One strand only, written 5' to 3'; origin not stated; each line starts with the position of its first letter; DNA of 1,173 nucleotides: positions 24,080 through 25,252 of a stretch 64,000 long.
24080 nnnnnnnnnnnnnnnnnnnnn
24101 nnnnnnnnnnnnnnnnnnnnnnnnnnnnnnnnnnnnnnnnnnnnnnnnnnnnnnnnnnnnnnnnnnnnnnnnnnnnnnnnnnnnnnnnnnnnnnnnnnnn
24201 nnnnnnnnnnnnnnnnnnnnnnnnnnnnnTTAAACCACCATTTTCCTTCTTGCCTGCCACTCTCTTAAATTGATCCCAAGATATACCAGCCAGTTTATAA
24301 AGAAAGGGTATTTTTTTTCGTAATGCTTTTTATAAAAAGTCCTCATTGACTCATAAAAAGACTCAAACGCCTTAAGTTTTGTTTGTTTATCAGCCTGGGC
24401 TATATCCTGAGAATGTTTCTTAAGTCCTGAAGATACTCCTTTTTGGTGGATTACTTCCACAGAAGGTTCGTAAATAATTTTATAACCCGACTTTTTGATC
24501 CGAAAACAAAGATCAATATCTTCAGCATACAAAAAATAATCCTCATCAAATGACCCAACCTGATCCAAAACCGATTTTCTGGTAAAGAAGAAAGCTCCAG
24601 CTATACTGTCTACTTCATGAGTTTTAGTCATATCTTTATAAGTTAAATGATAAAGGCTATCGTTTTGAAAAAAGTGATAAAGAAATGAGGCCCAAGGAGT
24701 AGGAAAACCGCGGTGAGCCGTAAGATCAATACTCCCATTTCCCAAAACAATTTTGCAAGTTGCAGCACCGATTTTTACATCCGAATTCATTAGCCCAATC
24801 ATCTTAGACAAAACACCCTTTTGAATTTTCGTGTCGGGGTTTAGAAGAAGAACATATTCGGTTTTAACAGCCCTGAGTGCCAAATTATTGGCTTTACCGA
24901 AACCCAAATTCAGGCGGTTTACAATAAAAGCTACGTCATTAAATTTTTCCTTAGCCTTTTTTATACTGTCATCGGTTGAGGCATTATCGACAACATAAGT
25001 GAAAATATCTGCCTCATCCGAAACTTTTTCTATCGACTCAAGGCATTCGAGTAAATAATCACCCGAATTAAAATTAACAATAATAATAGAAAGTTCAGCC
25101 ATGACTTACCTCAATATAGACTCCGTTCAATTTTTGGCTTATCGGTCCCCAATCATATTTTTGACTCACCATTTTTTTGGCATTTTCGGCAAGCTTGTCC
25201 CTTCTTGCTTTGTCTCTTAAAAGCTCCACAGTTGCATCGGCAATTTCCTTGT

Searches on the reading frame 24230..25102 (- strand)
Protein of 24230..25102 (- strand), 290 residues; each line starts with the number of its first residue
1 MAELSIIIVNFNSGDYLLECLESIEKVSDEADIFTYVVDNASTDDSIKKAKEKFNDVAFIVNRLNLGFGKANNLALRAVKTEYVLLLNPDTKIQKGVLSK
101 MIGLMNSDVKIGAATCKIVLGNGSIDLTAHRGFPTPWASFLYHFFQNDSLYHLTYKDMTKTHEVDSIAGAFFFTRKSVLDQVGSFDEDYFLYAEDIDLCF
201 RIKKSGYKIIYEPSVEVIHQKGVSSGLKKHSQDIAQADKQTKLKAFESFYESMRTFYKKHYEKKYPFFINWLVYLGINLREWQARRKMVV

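Call 43: search_protein_families(library=pfam, proteins=[window:24230-25102:-], max_evalue=0.001)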
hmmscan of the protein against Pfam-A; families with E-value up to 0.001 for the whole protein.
window:24230-25102:- (290 aa): 5 families
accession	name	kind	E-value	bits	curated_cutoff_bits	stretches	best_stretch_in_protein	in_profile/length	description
PF13641.12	Glyco_tranf_2_3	-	9.4e-22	78.6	27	1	4-224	3-216/230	Glycosyltransferase like family 2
PF00535.33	Glycos_transf_2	-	2.5e-19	70.3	23.3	1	5-177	1-162/168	Glycosyl transferase family 2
PF13632.12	Glyco_trans_2_3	-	1.2e-10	41.9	27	1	83-228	1-130/198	Glycosyl transferase family group 2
PF13712.12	Glyco_tranf_2_5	-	1.2e-07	32.1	27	1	69-225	42-195/210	Glycosyltransferase like family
PF13506.12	Glyco_transf_21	-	0.00026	20.9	21.7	1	70-215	18-150/174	Glycosyl transferase family 21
